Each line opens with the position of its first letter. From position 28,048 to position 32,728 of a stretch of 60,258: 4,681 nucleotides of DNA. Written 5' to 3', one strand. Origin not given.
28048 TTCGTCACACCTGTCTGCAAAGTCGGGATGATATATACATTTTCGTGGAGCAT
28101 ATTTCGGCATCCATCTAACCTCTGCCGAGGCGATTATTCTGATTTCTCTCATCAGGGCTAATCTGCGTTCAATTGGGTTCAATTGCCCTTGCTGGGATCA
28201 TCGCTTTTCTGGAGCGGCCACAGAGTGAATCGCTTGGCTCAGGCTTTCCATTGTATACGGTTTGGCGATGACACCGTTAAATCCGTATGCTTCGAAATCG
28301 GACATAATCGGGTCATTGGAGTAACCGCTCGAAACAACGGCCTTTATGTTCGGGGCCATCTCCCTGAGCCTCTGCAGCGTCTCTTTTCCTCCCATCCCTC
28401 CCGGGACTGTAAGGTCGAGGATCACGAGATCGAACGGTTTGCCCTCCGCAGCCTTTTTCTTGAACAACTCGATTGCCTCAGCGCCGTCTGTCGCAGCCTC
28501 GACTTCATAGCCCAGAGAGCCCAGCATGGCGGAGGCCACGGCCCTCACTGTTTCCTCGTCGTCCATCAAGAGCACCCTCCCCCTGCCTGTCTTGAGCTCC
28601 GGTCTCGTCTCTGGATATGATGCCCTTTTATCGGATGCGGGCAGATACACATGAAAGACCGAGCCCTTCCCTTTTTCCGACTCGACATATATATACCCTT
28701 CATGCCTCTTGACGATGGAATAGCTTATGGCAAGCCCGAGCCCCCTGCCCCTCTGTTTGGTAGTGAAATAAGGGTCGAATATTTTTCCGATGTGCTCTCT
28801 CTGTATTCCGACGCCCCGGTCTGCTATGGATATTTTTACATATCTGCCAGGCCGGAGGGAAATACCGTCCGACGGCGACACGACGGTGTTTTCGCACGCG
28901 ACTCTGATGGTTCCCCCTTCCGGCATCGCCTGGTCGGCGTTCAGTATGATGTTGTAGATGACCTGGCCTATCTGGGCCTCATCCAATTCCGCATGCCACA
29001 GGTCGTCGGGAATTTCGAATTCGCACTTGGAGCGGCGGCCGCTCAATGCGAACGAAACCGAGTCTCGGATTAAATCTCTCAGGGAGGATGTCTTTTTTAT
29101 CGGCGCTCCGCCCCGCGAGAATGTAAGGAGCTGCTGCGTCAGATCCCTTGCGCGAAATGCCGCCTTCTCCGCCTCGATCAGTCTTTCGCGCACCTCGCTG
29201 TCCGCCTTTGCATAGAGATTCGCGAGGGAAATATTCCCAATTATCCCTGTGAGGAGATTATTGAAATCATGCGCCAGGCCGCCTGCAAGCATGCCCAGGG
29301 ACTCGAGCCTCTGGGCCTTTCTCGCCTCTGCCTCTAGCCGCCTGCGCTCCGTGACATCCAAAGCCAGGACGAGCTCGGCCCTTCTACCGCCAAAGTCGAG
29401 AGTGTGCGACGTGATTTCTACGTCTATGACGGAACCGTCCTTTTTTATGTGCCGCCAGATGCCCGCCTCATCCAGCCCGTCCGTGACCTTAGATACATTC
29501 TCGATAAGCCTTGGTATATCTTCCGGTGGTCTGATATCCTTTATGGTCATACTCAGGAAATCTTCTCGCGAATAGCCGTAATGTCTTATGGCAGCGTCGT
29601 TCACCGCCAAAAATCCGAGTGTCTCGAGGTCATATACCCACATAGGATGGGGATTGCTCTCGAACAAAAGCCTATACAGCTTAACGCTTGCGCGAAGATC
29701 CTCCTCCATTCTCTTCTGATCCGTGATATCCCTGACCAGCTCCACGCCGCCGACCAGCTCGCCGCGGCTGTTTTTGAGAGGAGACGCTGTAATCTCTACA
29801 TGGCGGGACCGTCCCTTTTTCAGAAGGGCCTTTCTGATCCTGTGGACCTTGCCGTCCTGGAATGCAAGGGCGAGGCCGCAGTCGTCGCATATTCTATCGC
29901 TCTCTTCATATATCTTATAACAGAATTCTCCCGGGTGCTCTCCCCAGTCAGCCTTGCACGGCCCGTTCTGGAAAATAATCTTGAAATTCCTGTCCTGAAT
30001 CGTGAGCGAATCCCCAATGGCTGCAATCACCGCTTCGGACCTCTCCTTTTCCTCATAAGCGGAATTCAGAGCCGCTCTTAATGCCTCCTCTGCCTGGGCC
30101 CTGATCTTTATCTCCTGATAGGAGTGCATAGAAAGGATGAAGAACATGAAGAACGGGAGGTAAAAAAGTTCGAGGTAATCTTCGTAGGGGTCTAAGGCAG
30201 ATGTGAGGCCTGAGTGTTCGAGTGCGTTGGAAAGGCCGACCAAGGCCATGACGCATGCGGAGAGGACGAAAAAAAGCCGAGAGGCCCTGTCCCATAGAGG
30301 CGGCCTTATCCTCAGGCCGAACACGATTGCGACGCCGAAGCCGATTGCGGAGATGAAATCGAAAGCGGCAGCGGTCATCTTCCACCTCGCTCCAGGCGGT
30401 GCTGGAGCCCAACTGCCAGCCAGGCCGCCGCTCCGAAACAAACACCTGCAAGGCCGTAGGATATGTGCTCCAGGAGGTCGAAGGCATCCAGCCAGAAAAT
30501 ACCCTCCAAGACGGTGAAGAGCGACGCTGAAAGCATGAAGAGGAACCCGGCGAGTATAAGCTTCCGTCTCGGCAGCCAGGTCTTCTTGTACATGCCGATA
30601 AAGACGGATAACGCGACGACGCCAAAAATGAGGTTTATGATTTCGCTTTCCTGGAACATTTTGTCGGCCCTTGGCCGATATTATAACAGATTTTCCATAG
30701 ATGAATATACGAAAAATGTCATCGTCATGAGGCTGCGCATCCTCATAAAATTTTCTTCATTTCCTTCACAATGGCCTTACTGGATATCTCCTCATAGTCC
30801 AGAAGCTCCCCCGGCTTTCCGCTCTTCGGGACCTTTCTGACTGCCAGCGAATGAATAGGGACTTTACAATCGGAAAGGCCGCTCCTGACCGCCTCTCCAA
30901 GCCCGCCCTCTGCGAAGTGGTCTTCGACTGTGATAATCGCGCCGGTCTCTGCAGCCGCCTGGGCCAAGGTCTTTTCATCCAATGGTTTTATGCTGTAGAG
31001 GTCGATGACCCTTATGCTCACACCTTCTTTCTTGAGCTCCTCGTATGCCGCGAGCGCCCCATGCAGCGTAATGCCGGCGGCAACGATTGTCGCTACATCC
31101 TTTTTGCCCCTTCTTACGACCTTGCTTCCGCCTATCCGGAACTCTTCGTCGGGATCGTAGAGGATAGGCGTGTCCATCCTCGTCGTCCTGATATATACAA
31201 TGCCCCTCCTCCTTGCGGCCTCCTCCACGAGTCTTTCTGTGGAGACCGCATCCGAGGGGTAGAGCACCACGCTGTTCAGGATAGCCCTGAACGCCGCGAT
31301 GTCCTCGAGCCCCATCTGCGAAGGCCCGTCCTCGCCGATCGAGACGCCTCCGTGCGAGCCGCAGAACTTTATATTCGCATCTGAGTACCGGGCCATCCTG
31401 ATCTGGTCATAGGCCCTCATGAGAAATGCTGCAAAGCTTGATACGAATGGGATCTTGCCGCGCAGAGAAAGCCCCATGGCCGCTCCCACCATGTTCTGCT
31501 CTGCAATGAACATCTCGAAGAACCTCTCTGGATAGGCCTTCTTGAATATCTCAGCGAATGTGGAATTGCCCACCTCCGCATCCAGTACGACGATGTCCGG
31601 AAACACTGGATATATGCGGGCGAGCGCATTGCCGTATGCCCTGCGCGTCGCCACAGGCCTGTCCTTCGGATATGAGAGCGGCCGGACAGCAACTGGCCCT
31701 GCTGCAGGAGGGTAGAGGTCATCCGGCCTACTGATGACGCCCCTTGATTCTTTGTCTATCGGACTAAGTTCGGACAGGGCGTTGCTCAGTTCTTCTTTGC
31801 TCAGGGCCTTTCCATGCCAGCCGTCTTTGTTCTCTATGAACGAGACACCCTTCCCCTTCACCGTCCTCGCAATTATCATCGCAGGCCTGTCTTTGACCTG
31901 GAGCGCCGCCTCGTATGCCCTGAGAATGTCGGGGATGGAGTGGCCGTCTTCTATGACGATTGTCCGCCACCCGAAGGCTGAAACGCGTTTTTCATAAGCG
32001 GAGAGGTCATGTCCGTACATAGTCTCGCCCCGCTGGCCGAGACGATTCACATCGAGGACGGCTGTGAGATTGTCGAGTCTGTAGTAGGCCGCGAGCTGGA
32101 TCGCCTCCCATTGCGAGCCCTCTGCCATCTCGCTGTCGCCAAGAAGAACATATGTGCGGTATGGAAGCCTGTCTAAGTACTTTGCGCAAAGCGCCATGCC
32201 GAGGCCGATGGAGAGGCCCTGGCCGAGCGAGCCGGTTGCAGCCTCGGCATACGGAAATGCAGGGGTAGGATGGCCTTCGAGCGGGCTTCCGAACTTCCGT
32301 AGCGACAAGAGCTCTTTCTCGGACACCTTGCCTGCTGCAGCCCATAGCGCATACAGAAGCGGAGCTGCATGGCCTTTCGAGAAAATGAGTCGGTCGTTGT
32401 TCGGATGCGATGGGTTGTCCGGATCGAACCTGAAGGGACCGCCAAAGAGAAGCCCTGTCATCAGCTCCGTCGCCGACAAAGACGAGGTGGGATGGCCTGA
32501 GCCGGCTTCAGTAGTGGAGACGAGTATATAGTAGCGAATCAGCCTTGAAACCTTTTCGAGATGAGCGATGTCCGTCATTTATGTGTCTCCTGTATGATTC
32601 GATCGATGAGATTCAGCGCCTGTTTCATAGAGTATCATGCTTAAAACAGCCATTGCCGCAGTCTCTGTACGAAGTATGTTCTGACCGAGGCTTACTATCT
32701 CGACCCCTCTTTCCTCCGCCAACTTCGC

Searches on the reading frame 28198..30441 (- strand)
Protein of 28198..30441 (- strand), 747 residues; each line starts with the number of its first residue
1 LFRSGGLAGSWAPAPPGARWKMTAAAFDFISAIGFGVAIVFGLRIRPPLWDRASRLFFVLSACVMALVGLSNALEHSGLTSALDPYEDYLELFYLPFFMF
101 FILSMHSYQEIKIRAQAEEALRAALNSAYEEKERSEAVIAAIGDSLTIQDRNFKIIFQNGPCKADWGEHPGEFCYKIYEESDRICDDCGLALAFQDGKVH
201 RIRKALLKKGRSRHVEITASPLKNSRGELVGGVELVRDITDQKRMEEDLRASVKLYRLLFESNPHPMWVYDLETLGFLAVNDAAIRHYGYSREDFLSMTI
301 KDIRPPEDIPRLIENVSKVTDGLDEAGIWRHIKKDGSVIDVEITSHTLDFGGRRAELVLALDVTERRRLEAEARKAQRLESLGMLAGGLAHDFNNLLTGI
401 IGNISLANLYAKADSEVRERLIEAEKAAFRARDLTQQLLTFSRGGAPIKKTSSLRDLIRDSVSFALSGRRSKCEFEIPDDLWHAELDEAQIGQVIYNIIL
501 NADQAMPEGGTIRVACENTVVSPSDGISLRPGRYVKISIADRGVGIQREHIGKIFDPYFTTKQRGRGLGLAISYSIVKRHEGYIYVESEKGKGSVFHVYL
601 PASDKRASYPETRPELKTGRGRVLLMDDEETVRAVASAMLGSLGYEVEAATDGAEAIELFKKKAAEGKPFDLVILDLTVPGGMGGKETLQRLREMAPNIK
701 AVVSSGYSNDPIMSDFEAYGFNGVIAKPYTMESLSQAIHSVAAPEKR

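Call 30: search_protein_families(library=pfam, proteins=[window:28198-30441:-], max_evalue=0.00001)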
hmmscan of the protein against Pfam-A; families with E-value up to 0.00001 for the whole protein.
window:28198-30441:- (747 aa): 8 families
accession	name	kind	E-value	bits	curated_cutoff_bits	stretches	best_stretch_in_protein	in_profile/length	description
PF02518.31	HATPase_c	-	1.5e-23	83.8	26.4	1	487-602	2-109/111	Histidine kinase-, DNA gyrase B-, and HSP90-like ATPase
PF00072.30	Response_reg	-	1.7e-19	70.4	30.2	1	623-738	1-110/111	Response regulator receiver domain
PF08448.16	PAS_4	-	3.7e-15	56.5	23.1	1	277-368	17-110/110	PAS fold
PF13426.13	PAS_9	-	1.1e-13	51.8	27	1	266-365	3-103/103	PAS domain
PF00989.32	PAS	-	1e-10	42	22.6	1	255-355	2-103/113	PAS fold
PF08447.18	PAS_3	-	8.3e-08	32.8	25.6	1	278-347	2-74/89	PAS fold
PF13188.13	PAS_8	-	1.6e-07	31.4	21.8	1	255-305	2-49/65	PAS domain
PF00512.31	HisKA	-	1.2e-06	28.9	26.9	1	383-446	3-65/66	His Kinase A (phospho-acceptor) domain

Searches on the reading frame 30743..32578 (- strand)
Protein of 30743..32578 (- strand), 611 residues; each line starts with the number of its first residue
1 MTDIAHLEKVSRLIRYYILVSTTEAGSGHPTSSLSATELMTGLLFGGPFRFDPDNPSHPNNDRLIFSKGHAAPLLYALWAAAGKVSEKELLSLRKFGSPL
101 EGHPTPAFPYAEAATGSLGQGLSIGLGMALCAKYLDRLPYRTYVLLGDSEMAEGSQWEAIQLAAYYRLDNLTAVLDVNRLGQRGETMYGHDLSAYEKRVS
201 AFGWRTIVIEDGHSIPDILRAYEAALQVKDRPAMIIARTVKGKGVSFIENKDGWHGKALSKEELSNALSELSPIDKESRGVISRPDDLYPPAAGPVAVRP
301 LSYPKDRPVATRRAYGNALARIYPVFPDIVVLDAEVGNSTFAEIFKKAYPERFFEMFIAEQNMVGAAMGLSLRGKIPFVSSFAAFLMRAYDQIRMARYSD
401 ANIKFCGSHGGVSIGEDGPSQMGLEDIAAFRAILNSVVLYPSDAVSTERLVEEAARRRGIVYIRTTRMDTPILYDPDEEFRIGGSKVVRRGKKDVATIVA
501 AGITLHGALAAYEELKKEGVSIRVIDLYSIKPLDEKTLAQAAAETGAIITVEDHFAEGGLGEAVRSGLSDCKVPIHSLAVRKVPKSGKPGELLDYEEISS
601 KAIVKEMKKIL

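Call 30: search_protein_families(library=pfam, proteins=[window:30743-32578:-], max_evalue=0.00001)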
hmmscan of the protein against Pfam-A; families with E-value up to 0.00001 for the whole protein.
window:30743-32578:- (611 aa): 3 families
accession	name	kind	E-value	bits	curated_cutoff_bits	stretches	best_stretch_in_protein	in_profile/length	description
PF02779.29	Transket_pyr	-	1.8e-45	155.1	27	1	308-470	2-172/174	Transketolase, pyrimidine binding domain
PF00456.26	Transketolase_N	-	3.6e-44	151.6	22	1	13-267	8-271/334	Transketolase, thiamine diphosphate binding domain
PF02780.25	Transketolase_C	-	1.2e-27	96.8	25.9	1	488-602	4-123/124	Transketolase, C-terminal domain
